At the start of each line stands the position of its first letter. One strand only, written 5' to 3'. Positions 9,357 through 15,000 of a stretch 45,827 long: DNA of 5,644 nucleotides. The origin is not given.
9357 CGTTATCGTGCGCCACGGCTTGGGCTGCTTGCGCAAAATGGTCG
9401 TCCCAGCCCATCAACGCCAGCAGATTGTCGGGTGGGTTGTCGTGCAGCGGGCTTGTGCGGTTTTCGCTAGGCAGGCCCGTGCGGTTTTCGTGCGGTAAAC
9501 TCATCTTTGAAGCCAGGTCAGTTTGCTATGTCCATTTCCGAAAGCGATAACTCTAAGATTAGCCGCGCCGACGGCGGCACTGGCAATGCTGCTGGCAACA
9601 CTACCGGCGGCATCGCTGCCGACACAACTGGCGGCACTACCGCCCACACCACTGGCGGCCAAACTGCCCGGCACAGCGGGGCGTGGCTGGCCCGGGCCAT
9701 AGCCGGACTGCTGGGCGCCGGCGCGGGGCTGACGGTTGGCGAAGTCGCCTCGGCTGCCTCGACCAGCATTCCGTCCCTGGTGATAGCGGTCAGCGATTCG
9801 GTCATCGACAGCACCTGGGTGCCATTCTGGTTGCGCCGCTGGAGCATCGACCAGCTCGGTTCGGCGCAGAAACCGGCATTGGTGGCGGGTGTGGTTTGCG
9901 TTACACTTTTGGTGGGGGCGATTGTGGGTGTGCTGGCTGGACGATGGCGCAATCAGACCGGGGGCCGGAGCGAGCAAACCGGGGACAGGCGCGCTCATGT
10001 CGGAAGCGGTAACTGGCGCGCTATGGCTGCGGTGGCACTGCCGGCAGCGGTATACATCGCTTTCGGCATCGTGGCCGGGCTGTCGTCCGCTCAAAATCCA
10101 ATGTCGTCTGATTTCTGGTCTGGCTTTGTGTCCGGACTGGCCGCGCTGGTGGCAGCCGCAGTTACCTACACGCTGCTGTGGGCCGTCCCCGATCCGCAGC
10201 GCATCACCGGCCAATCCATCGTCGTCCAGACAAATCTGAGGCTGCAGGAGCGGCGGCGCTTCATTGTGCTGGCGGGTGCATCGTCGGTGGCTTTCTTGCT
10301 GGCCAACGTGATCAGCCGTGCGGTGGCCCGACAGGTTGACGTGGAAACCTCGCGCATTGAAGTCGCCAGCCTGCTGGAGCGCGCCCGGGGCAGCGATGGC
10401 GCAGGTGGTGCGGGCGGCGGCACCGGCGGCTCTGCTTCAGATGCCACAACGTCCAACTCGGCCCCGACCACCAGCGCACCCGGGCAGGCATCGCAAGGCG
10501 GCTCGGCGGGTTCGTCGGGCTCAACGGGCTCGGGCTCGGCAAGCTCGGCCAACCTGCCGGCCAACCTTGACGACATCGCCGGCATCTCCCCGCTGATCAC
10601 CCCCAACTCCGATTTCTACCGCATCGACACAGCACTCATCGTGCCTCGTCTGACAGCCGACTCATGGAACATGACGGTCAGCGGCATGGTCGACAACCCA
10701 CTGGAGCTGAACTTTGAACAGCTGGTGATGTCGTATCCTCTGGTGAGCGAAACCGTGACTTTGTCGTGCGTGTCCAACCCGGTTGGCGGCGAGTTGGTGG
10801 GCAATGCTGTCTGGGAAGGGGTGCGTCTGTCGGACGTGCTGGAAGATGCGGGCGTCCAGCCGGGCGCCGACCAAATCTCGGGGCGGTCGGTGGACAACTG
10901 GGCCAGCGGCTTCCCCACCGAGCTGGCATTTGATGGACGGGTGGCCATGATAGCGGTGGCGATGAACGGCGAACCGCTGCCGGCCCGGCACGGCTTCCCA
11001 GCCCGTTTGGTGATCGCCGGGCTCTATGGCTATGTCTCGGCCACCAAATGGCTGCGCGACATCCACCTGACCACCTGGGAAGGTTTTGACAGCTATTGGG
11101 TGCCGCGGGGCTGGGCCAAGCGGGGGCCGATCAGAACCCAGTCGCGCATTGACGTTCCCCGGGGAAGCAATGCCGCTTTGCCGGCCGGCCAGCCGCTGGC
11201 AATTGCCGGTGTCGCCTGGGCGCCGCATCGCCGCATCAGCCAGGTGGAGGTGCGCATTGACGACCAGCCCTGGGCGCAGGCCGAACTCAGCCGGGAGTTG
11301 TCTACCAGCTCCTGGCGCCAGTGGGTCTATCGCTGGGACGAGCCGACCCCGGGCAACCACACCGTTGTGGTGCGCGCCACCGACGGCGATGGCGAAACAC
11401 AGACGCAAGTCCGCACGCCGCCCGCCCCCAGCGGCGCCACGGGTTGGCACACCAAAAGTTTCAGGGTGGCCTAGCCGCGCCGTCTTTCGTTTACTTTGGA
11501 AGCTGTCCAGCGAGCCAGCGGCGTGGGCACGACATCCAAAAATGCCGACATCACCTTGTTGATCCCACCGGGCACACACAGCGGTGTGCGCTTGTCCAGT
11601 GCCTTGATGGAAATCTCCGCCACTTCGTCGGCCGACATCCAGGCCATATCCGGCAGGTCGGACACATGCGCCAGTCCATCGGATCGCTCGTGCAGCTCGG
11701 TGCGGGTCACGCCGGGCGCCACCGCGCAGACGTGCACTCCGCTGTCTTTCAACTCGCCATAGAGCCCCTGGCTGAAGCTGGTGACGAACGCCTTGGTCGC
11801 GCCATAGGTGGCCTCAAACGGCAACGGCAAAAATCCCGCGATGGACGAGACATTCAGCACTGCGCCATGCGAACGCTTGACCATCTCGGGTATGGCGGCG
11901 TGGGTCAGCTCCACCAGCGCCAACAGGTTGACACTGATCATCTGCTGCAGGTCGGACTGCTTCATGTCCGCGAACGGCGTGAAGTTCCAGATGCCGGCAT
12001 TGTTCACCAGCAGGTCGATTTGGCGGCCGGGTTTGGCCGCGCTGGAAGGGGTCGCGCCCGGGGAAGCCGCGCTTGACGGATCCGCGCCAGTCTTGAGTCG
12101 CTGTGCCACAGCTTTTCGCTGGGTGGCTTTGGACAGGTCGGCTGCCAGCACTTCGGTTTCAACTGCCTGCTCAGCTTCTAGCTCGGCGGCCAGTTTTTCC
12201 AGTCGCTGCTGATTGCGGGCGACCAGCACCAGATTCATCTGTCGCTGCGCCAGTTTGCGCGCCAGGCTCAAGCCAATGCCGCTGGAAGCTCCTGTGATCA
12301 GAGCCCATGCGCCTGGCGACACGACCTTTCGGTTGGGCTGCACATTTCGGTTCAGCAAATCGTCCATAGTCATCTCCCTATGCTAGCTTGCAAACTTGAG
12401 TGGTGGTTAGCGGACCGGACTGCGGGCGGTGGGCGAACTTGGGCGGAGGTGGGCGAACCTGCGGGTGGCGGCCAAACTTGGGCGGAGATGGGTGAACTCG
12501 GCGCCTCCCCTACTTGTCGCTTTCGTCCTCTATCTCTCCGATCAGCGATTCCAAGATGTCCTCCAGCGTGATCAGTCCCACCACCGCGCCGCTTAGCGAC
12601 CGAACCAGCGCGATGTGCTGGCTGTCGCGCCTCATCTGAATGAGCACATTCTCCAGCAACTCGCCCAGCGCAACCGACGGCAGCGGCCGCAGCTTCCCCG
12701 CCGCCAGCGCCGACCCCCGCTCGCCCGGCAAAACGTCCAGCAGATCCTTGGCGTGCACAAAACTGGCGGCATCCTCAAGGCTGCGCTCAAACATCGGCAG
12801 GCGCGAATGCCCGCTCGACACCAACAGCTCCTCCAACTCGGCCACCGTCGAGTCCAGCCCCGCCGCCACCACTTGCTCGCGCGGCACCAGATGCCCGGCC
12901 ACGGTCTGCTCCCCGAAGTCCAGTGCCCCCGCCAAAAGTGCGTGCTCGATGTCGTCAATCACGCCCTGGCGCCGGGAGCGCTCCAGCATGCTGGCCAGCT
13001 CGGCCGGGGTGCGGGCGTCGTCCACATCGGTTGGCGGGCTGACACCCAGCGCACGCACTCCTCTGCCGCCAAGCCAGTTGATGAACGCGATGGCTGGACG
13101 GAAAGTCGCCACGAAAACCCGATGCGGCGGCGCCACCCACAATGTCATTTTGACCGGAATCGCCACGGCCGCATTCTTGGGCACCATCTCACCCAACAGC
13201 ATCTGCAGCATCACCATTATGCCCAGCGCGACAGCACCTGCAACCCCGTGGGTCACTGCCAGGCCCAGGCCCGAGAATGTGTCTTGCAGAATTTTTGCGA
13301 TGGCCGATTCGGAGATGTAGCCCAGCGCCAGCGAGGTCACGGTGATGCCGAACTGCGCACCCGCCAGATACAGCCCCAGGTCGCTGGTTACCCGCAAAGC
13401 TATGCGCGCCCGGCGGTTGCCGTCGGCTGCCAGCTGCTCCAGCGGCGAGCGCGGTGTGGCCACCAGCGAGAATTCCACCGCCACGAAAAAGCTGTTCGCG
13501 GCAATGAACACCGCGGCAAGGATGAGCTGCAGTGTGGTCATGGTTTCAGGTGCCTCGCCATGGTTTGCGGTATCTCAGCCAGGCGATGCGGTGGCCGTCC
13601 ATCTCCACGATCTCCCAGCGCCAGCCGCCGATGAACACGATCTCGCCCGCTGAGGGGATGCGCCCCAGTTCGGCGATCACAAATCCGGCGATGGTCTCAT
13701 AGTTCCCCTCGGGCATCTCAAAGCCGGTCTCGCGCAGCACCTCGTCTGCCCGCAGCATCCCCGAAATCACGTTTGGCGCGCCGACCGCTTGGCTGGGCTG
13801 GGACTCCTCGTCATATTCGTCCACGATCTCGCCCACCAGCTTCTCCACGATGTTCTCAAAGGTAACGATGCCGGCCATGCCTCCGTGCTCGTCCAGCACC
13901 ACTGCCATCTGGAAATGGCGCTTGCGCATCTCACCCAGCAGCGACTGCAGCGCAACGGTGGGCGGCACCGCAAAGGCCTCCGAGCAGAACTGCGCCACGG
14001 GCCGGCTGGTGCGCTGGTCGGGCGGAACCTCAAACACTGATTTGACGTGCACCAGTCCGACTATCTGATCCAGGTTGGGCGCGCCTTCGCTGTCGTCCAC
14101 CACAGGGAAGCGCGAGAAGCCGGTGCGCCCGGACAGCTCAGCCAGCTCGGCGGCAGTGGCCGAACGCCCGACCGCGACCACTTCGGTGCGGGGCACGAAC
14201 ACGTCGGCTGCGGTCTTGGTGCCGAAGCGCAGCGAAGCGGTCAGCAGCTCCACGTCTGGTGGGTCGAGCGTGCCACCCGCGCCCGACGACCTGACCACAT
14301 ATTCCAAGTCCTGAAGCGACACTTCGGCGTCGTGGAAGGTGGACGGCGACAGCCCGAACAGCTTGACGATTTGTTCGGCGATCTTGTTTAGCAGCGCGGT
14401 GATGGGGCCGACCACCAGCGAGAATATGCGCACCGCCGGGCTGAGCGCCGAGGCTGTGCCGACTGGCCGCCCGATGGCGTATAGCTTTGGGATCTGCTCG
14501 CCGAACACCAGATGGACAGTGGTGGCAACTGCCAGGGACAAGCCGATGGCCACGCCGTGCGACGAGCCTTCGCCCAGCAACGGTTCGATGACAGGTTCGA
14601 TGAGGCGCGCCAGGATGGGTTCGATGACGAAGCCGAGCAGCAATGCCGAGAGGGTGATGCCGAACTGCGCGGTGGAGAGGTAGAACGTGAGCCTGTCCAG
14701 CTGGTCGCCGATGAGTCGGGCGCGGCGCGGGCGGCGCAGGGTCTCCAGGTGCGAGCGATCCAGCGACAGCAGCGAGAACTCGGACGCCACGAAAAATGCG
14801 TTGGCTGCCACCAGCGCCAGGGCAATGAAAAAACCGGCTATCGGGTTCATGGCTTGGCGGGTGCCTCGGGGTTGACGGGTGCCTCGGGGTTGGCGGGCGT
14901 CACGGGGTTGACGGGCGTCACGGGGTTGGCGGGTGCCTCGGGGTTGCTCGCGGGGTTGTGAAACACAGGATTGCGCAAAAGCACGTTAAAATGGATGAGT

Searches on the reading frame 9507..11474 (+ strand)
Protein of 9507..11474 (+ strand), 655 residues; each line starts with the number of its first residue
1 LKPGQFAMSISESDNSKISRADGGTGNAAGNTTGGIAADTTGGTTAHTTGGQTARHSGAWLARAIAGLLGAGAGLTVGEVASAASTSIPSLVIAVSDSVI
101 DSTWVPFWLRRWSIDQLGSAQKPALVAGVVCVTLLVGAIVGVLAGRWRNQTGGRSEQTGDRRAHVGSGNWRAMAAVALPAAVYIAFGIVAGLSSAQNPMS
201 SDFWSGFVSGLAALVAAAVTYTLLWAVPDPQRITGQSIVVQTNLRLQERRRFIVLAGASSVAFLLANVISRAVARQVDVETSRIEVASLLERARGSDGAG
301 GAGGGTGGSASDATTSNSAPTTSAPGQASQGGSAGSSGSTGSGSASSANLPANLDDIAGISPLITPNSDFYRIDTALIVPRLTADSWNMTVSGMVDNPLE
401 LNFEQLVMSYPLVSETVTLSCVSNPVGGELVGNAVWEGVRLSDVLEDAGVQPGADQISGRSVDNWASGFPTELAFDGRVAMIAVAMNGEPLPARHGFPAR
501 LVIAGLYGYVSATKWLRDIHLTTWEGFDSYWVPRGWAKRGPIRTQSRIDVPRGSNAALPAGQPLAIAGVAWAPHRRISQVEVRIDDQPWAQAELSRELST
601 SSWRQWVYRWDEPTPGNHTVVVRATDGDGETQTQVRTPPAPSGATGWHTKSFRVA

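Call 9: search_protein_families(library=pfam, proteins=[window:9507-11474:+], max_evalue=0.001)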
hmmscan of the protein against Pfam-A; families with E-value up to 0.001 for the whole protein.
window:9507-11474:+ (655 aa): 1 family
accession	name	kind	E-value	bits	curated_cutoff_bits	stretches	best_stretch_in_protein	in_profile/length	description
PF00174.25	Oxidored_molyb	-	6.6e-41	140.1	24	1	379-531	4-169/169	Oxidoreductase molybdopterin binding domain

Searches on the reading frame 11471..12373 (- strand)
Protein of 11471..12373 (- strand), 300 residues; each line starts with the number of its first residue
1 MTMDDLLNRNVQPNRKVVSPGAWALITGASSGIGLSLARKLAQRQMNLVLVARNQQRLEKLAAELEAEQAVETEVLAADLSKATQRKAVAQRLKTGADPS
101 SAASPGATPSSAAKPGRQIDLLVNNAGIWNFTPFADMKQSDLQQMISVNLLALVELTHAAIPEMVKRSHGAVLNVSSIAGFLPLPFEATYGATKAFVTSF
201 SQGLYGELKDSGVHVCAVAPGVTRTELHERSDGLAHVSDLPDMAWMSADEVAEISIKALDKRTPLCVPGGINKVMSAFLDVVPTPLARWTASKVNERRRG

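Call 8: search_protein_families(library=pfam, proteins=[window:11471-12373:-], max_evalue=0.001)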
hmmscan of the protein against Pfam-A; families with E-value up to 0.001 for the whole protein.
window:11471-12373:- (300 aa): 5 families
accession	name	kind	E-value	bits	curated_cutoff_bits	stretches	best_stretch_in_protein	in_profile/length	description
PF00106.31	adh_short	-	3.8e-50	170.5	26.6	1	23-230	2-189/195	short chain dehydrogenase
PF13561.12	adh_short_C2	-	4.8e-30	105.3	27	2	111-234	64-187/236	Enoyl-(Acyl carrier protein) reductase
PF08659.16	KR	-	4.9e-15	56.3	22.6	2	23-95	2-77/180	KR domain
PF23441.1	SDR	-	1.2e-06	28.6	27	1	24-233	10-204/258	SDR-like rossmann domain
PF13460.12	NAD_binding_10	-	0.00014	22.2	27.2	1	28-85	1-59/184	NAD(P)H-binding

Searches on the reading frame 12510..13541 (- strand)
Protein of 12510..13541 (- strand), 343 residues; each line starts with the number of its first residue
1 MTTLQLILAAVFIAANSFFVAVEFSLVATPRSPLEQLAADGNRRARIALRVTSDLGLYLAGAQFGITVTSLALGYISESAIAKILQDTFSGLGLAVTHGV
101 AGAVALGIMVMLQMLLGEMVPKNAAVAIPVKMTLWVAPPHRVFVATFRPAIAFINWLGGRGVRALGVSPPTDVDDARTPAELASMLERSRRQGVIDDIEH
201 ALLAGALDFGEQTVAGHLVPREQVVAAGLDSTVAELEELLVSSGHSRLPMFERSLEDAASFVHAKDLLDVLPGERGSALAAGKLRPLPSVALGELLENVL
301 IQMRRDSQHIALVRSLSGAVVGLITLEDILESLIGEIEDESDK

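Call 8: search_protein_families(library=pfam, proteins=[window:12510-13541:-], max_evalue=0.001)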
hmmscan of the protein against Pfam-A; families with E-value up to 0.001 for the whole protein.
window:12510-13541:- (343 aa): 2 families
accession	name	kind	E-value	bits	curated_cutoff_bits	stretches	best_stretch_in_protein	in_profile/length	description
PF01595.25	CNNM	-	2.8e-39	135.1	28.4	1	7-197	1-179/181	Cyclin M transmembrane N-terminal domain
PF00571.33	CBS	-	1.7e-07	31.9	24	0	285-334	7-56/57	CBS domain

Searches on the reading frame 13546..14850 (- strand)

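Call 8: search_protein_families(library=pfam, proteins=[window:13546-14850:-], max_evalue=0.001)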
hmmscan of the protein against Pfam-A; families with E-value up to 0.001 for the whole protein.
window:13546-14850:- (434 aa): 3 families
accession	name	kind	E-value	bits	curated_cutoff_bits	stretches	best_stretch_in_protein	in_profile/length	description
PF01595.25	CNNM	-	1.5e-40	139.2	28.4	1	8-197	1-179/181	Cyclin M transmembrane N-terminal domain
PF03471.22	CorC_HlyC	-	4.9e-19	68.6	27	1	361-429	9-79/81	Transporter associated domain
PF00571.33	CBS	-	5.9e-12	46.2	24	2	217-274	4-53/57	CBS domain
